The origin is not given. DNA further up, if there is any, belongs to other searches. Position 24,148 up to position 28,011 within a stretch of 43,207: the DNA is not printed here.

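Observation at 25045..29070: Family of G/C-homopolymer nested-palindromic repeats inserted in frame, repeatedly, in the SOS mutasome genes dnaE2 and imuB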

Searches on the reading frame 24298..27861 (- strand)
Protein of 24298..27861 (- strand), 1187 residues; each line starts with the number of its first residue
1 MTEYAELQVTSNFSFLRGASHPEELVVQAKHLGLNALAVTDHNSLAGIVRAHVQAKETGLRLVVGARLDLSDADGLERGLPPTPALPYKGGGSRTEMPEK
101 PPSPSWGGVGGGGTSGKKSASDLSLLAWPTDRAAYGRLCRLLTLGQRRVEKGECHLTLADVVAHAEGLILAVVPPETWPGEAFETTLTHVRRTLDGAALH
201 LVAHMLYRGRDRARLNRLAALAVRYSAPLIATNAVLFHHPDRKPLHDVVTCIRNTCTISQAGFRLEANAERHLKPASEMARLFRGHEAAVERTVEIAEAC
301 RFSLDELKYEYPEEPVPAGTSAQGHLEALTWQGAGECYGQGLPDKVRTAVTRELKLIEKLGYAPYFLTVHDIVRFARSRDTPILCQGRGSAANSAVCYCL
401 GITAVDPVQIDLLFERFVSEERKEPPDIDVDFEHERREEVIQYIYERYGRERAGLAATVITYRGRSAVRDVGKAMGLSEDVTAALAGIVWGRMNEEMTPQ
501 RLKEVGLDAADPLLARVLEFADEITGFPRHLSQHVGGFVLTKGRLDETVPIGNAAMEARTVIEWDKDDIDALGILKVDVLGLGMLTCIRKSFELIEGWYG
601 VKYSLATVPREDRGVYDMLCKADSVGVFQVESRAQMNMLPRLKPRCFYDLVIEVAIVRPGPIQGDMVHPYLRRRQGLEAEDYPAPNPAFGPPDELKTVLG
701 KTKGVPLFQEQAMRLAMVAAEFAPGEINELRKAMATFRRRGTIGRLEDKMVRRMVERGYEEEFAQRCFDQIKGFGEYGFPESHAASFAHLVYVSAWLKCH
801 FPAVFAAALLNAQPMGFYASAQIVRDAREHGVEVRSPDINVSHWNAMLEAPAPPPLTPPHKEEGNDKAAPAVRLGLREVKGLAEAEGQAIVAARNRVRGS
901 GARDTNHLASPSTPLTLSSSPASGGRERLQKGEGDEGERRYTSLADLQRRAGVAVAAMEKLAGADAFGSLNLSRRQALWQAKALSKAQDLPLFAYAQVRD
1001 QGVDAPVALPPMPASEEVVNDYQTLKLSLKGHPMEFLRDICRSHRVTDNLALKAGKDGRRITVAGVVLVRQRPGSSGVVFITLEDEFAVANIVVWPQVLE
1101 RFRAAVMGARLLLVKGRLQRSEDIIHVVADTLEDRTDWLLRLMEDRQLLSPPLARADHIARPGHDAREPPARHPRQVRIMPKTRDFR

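Call 10: search_protein_families(library=pfam, proteins=[window:24298-27861:-])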
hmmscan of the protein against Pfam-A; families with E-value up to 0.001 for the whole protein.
window:24298-27861:- (1187 aa): 5 families
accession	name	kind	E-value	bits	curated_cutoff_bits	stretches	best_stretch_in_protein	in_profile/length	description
PF07733.18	DNA_pol3_alpha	-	2e-88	296.8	23.9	1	325-581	2-260/260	Bacterial DNA polymerase III alpha NTPase domain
PF17657.6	DNA_pol3_finger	-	2.8e-50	170.4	22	1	584-758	1-166/166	Bacterial DNA polymerase III alpha subunit finger domain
PF14579.12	HHH_6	-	3.8e-16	59.5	25.6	2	831-896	1-47/90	Helix-hairpin-helix motif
PF02811.25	PHP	-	2e-12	48.2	26.4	1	7-170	2-120/164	PHP domain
PF01336.31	tRNA_anti-codon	-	3.4e-07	30.5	27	1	1061-1133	1-73/75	OB-fold nucleic acid binding domain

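Call 12: find_encoding_contigs(protein=window:24298-27861:-, flank=10000, max_places=6)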
Protein window:24298-27861:- (1187 aa): no gene with exactly this product is on record in the collection.
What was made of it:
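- Tried and rejected: Not on record (call 12).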

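Call 13: find_homologous_proteins(query=window:24298-27861:-, max_evalue=1e-50)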
Query window:24298-27861:- (1187 aa): 8000 proteins with E <= 1e-50 among 8000 candidates; the best 120 are listed.
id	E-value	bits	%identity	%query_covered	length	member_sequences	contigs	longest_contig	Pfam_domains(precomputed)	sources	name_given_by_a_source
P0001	0.0e+0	2071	80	100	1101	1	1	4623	PF02811.27,PF14579.13,PF01336.32,PF17657.7,PF07733.19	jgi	jgi:error-prone DNA polymerase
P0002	0.0e+0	2066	80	100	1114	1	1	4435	PF02811.27,PF14579.13,PF01336.32,PF17657.7,PF07733.19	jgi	jgi:error-prone DNA polymerase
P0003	0.0e+0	2064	78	100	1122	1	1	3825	PF02811.27,PF14579.13,PF01336.32,PF17657.7,PF07733.19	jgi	-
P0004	0.0e+0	1759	68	100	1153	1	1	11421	PF02811.27,PF01336.32,PF17657.7,PF07733.19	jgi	jgi:error-prone DNA polymerase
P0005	0.0e+0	1746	69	100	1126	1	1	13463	PF02811.27,PF14579.13,PF01336.32,PF17657.7,PF07733.19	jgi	-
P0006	0.0e+0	1742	87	64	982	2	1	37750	PF01336.32,PF17657.7,PF07733.19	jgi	jgi:error-prone DNA polymerase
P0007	0.0e+0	1732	67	100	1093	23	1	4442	PF02811.27,PF14579.13,PF01336.32,PF17657.7,PF07733.19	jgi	jgi:error-prone DNA polymerase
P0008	0.0e+0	1727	67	100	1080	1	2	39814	PF02811.27,PF14579.13,PF01336.32,PF17657.7,PF07733.19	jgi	-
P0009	0.0e+0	1723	67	100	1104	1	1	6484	PF02811.27,PF14579.13,PF01336.32,PF17657.7,PF07733.19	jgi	jgi:error-prone DNA polymerase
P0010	0.0e+0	1721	66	100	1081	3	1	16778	PF02811.27,PF14579.13,PF01336.32,PF17657.7,PF07733.19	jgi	jgi:error-prone DNA polymerase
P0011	0.0e+0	1714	66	100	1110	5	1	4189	PF02811.27,PF14579.13,PF01336.32,PF17657.7,PF07733.19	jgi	jgi:error-prone DNA polymerase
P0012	0.0e+0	1712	68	100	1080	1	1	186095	PF02811.27,PF14579.13,PF01336.32,PF17657.7,PF07733.19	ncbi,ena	-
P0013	0.0e+0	1711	66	100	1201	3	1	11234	PF02811.27,PF14579.13,PF01336.32,PF17657.7,PF07733.19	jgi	jgi:error-prone DNA polymerase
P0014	0.0e+0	1711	67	100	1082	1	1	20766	PF02811.27,PF14579.13,PF01336.32,PF17657.7,PF07733.19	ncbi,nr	ncbi:MAG: error-prone DNA polymerase [Rhizobiales bacterium]|nr:error-prone DNA polymerase [Hyphomic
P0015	0.0e+0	1710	66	100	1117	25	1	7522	PF02811.27,PF14579.13,PF01336.32,PF17657.7,PF07733.19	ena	-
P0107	0.0e+0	1610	63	100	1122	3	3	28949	PF02811.27,PF14579.13,PF01336.32,PF17657.7,PF07733.19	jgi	jgi:error-prone DNA polymerase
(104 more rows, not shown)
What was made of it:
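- Checked: The closest DnaE2 orthologues are 1101-1122 aa, against 1187 aa here (call 13).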

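Call 26: find_encoding_contigs(protein=P0003, flank=10000, max_places=3)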
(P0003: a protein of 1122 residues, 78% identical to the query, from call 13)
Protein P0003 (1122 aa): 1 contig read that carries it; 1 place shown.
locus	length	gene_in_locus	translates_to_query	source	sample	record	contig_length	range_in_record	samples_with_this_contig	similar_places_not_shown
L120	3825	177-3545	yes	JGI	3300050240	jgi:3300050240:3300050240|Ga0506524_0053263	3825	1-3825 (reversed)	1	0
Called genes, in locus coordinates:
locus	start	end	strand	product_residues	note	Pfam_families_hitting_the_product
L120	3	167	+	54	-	?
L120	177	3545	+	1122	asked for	PF02811:PHP, PF07733:DNA_pol3_alpha, PF17657:DNA_pol3_finger, PF14579:HHH_6, PF01336:tRNA_anti-codon (weak)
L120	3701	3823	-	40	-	?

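Call 27: find_encoding_contigs(protein=P0001, flank=10000, max_places=3)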
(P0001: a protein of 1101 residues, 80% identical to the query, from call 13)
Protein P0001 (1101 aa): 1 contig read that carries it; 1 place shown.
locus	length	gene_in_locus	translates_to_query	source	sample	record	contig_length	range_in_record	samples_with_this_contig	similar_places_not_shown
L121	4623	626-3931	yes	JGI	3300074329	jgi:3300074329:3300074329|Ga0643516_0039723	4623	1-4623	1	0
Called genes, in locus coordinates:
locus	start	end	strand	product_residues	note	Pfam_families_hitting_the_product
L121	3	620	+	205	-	?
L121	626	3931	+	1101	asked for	PF02811:PHP, PF07733:DNA_pol3_alpha, PF17657:DNA_pol3_finger, PF14579:HHH_6, PF01336:tRNA_anti-codon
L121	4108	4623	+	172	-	?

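Call 28: find_encoding_contigs(protein=P0002, flank=10000, max_places=3)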
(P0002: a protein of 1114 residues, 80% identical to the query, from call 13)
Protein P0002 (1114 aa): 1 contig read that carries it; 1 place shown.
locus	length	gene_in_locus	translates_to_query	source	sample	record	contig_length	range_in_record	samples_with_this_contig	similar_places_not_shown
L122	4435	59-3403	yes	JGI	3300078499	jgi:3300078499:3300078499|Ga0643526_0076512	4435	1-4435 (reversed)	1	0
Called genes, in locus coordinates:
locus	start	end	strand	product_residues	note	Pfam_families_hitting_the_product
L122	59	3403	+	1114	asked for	PF02811:PHP, PF07733:DNA_pol3_alpha, PF17657:DNA_pol3_finger, PF14579:HHH_6, PF01336:tRNA_anti-codon (weak)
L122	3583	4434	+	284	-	?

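Call 54: predict_structure(alignment_id=A1)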
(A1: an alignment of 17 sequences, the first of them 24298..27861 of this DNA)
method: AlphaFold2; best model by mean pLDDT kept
length: 1187 residues; sequences in the alignment: 17
mean_pLDDT: 43.9   pTM: 0.31
mean pLDDT of the five models: 43.9, 43.6, 43.5, 42.8, 41.4
residues with pLDDT >= 90: 1; 70-90: 151; 50-70: 229; < 50: 806
segments of 3 or more residues with pLDDT < 50: 1-20, 73-121, 233-314, 382-393, 410-438, 449-469, 491-496, 522-746, 770-848, 851-869, 897-940, 987-1187
pLDDT, mean of each block of 10 residues (from residue 1): 35 39 58 59 59 73 79 43 27 25 24 28 78 83 75 74 86 72 77 79 61 67 71 43 38 36 30 39 41 45 35 56 86 82 78 71 62 59 40 64 56 29 29 44 52 39 42 51 53 46 59 54 39 33 39 27 25 26 35 38 36 32 25 27 26 24 25 35 31 34 30 35 40 38 46 52 53 34 32 40 43 30 39 30 36 39 38 55 64 51 26 24 24 32 66 72 63 63 52 27 25 25 29 34 34 30 28 30 28 34 30 27 27 30 29 27 32 27 28
secondary structure, 60 per line:
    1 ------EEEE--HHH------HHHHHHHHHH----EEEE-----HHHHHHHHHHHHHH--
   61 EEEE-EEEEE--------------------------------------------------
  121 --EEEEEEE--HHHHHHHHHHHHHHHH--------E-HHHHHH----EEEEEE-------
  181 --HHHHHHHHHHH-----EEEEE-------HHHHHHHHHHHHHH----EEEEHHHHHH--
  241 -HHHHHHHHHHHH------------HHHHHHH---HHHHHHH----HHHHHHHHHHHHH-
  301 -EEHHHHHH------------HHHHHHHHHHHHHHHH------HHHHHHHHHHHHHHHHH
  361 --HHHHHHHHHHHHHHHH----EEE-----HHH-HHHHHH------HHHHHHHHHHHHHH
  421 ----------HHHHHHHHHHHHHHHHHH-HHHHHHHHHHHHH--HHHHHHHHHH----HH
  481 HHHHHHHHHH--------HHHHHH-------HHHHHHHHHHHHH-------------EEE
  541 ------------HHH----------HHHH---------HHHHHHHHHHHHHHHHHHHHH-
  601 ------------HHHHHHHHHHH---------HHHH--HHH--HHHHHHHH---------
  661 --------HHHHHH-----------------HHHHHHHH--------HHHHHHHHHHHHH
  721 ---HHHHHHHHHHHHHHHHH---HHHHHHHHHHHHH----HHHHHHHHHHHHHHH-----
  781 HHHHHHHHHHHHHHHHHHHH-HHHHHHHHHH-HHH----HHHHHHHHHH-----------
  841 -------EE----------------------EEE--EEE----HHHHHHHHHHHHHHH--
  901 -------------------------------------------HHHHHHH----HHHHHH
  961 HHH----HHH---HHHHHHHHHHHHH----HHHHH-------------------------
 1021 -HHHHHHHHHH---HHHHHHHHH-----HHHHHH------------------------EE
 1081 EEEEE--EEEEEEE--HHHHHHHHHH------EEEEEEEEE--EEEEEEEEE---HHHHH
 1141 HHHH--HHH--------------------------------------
elements in order (helices of 4 or more, strands of 3 or more residues): E7-10 H22-31 E36-39 H45-58 E61-64 E66-70 E123-129 H132-147 H158-163 E168-173 H183-193 E199-203 H211-224 E229-232 H233-238 H242-253 H266-272 H276-282 H287-299 H304-309 H322-337 H344-360 H363-378 E383-385 H395-400 H407-420 H431-448 H450-462 H465-474 H479-490 H499-504 H512-524 E538-540 H566-569 H579-599 H613-623 H633-636 H644-651 H669-674 H692-699 H708-720 H724-740 H744-756 H761-775 H781-800 H802-811 H820-829 E872-874 E877-879 H884-898 H944-950 H955-963 H974-986 H991-995 H1022-1031 H1035-1043 H1049-1054 E1079-1085 E1088-1094 H1097-1106 E1113-1121 E1124-1132 H1136-1144
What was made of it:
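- Tried and rejected: Too poor to use (pLDDT 44; call 54).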
